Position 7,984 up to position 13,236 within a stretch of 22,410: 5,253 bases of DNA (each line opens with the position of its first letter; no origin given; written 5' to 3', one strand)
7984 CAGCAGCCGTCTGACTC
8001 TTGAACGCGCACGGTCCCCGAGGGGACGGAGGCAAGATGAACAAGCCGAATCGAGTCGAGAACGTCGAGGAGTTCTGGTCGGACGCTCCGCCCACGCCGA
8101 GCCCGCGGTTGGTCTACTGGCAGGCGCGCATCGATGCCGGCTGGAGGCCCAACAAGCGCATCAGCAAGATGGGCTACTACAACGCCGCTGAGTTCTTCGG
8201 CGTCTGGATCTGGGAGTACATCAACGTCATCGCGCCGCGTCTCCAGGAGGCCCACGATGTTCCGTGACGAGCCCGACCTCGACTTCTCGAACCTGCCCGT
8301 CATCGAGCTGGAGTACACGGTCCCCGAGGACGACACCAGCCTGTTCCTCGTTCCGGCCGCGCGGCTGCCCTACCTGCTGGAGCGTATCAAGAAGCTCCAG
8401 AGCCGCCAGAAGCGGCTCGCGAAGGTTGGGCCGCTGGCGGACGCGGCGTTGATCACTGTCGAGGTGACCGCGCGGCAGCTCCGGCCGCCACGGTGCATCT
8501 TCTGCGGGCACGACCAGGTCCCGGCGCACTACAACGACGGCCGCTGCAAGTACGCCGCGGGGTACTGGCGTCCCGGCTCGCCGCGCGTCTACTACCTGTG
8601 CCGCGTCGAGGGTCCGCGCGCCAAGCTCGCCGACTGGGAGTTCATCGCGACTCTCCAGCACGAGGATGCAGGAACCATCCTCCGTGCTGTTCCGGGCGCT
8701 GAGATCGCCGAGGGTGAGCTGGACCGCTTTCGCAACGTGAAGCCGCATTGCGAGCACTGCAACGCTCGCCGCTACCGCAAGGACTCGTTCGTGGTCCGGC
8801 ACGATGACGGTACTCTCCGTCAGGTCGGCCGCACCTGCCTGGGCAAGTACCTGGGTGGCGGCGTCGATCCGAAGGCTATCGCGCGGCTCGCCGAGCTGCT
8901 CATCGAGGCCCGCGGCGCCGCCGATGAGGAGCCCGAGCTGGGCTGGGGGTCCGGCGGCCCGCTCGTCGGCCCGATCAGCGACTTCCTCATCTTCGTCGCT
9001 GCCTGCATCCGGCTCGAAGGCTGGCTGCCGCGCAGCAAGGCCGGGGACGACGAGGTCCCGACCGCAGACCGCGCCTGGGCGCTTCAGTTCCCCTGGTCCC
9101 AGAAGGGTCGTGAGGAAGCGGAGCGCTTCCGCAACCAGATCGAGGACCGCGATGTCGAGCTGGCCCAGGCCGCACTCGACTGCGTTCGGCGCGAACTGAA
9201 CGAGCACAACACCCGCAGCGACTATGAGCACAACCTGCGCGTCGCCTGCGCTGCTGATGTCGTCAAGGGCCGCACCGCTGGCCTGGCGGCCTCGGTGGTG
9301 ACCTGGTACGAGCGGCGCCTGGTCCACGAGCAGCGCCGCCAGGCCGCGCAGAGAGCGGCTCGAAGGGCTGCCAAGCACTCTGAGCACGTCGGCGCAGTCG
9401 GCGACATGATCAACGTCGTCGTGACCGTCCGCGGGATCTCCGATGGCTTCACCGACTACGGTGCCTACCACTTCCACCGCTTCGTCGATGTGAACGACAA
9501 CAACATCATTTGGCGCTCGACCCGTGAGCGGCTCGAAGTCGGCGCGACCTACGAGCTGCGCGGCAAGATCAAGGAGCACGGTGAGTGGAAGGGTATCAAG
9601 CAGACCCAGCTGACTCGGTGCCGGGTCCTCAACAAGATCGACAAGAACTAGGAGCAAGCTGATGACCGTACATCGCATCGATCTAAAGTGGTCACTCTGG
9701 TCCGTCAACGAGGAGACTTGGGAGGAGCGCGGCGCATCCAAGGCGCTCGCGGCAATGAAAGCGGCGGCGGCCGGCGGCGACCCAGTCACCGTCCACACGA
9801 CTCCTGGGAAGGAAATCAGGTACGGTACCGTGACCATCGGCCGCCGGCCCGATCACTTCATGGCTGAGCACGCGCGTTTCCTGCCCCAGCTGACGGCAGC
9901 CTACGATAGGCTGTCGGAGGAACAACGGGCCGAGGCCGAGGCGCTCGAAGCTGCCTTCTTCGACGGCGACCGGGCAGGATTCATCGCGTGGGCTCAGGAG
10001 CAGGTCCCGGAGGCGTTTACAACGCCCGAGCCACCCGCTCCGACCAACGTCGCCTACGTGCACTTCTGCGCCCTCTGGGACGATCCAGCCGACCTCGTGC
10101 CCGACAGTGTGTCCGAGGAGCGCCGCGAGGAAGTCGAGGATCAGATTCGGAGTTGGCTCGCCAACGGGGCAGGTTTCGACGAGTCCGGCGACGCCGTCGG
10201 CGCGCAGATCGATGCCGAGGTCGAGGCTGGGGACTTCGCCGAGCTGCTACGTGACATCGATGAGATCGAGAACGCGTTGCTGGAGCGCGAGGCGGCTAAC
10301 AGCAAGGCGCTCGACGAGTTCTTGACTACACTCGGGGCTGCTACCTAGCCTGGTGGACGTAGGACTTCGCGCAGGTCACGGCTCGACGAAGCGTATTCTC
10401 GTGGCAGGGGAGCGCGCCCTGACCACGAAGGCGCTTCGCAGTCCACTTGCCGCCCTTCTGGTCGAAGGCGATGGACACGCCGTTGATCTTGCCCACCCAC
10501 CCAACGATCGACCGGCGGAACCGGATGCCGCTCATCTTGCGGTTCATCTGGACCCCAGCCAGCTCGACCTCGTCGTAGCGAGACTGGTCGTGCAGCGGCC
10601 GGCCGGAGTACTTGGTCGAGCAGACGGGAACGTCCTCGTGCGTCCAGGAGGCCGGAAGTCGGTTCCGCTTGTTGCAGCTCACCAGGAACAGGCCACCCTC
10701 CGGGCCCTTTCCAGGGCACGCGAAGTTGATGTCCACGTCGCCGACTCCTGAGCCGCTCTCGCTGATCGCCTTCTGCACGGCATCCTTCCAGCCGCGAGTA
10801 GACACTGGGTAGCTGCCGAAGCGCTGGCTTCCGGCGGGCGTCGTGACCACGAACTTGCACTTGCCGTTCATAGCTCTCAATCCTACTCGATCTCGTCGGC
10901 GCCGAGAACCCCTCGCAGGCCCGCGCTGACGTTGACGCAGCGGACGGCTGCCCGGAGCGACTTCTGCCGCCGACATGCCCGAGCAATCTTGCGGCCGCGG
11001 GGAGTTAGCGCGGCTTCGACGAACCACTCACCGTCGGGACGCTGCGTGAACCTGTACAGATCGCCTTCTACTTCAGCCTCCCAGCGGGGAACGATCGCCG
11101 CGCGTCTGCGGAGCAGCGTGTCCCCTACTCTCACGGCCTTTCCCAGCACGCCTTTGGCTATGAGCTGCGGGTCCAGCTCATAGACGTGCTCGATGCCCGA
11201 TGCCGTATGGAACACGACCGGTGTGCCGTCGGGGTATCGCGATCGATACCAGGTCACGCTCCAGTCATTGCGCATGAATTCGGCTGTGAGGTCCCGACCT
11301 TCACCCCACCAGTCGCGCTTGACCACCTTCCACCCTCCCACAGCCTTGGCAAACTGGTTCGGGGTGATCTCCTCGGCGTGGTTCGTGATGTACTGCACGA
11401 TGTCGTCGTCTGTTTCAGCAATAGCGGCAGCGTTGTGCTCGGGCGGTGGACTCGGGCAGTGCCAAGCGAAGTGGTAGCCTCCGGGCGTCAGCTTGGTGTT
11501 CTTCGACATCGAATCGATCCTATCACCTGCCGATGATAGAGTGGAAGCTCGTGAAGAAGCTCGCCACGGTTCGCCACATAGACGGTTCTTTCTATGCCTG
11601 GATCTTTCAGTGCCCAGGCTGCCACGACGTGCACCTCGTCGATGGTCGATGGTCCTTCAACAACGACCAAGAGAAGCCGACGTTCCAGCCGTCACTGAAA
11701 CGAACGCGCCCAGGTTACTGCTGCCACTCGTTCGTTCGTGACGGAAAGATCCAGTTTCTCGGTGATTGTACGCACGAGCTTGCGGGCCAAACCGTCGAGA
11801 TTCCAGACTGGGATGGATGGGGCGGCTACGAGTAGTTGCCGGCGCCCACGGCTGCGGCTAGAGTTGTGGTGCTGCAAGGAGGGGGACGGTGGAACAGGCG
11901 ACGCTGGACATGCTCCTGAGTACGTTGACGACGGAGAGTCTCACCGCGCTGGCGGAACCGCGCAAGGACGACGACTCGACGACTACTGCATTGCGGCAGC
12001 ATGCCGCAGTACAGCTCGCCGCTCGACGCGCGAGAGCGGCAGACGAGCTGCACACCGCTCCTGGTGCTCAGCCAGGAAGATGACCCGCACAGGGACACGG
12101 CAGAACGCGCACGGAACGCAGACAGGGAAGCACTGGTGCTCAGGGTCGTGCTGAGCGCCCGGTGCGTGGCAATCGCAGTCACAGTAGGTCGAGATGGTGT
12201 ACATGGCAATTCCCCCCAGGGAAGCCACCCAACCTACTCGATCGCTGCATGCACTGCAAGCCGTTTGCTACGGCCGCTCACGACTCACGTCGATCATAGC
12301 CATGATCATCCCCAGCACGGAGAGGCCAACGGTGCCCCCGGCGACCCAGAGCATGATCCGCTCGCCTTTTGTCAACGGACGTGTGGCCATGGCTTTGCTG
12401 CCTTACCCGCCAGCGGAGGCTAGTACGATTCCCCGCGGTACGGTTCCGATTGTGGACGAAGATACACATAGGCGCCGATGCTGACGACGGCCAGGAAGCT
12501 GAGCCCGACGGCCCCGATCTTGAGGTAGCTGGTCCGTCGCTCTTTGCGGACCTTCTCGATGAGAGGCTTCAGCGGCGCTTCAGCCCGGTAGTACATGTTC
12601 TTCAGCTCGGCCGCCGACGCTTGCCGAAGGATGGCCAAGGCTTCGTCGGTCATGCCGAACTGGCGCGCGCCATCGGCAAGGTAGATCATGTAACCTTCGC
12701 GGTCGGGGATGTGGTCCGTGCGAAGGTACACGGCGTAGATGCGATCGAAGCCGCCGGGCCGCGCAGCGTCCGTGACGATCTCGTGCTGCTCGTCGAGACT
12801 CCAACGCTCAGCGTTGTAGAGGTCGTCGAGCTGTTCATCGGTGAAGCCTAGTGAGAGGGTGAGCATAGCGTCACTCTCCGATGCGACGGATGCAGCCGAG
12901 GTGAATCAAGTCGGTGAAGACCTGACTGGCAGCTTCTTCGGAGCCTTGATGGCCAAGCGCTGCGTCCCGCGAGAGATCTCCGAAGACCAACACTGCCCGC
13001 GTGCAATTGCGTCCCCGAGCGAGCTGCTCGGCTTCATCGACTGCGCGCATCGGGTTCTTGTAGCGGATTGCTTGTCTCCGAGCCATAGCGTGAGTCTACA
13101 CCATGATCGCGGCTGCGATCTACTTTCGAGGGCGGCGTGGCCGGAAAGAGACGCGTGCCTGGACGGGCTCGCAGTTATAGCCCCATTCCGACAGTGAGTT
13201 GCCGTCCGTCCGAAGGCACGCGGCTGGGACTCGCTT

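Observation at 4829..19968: Family of leaderless promoters with a conserved extended -10 (GTGATAGnnT or GTGTAnnnT) 6-8 nt before the start codon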

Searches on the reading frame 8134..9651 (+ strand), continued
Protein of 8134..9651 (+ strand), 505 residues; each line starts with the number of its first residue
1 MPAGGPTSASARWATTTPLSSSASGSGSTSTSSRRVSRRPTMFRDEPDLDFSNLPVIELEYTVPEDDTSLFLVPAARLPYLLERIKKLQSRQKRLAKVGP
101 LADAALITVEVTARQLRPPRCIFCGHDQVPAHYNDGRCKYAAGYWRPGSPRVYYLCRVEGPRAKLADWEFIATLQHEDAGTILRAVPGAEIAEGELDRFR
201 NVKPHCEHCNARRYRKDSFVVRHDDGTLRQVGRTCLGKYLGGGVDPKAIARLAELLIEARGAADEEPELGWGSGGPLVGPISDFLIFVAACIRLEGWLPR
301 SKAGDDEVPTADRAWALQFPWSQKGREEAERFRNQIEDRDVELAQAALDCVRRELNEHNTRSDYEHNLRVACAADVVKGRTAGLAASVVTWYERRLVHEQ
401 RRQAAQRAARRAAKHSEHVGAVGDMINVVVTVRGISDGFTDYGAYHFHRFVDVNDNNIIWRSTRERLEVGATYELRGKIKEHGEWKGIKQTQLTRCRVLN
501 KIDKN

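Call 50: find_encoding_contigs(protein=P0051, flank=10000, max_places=3)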
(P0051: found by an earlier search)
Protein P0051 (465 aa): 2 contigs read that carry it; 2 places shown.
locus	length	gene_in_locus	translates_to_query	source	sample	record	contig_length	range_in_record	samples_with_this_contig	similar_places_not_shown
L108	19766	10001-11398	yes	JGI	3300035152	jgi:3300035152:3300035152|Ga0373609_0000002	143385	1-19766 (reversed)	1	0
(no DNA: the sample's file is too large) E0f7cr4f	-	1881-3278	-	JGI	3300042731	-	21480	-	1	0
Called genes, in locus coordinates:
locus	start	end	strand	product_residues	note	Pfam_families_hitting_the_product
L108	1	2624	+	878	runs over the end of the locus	PF17795:Vault_3 (faint), PF11978:MVP_shoulder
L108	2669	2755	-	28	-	-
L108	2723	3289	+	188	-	PF06908:YpsA, PF02481:DNA_processg_A (weak)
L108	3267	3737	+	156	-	-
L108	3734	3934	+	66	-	-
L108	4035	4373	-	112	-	-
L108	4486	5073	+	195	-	-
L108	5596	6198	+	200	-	-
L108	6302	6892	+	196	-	-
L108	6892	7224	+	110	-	PF24963:DUF7768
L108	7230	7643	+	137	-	-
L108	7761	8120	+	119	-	PF07866:DUF1653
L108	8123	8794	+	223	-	-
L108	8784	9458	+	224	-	-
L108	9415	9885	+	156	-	-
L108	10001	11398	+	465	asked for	-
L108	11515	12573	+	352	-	-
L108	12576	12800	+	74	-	-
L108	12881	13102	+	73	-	-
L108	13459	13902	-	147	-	-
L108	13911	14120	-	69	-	-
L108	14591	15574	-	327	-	-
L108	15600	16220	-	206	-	-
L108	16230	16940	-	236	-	-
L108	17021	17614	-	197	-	-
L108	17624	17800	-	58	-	-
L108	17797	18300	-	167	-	-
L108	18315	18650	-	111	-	-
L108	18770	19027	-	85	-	-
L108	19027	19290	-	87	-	-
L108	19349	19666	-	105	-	-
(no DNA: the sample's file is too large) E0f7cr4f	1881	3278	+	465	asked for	-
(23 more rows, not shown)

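Call 87: search_protein_families(library=pfam, proteins=[L108:16230-16940:-, L108:13911-14120:-], max_evalue=0.1)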
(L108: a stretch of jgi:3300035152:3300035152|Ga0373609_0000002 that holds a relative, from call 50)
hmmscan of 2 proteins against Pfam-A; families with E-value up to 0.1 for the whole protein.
L108:16230-16940:- (236 aa): 0 families

L108:13911-14120:- (69 aa): 1 family
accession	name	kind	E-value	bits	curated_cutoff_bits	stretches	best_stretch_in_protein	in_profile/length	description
PF07204.16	Orthoreo_P10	-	0.017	15.5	21.4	1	24-56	6-38/98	Orthoreovirus membrane fusion protein p10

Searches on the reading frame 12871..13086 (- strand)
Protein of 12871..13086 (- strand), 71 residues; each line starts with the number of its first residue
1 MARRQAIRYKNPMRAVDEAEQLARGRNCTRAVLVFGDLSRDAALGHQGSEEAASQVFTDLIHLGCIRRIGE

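Call 9: search_protein_families(library=pfam, proteins=[window:12871-13086:-], max_evalue=0.01)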
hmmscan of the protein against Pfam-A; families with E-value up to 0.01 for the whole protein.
window:12871-13086:- (71 aa): 0 families

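Call 29: search_protein_families(library=phrogs, proteins=[window:12871-13086:-], max_evalue=0.01)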
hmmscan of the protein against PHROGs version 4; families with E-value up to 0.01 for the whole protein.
window:12871-13086:- (71 aa): 0 families

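Call 86: search_protein_families(library=pfam, proteins=[window:12871-13086:-], max_evalue=1)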
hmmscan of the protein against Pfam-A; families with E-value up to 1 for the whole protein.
window:12871-13086:- (71 aa): 1 family
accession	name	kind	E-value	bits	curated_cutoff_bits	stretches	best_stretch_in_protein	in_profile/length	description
PF16744.11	zf-RING_15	-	0.23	12.1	30.8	0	55-70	23-38/73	KIAA1045 RING finger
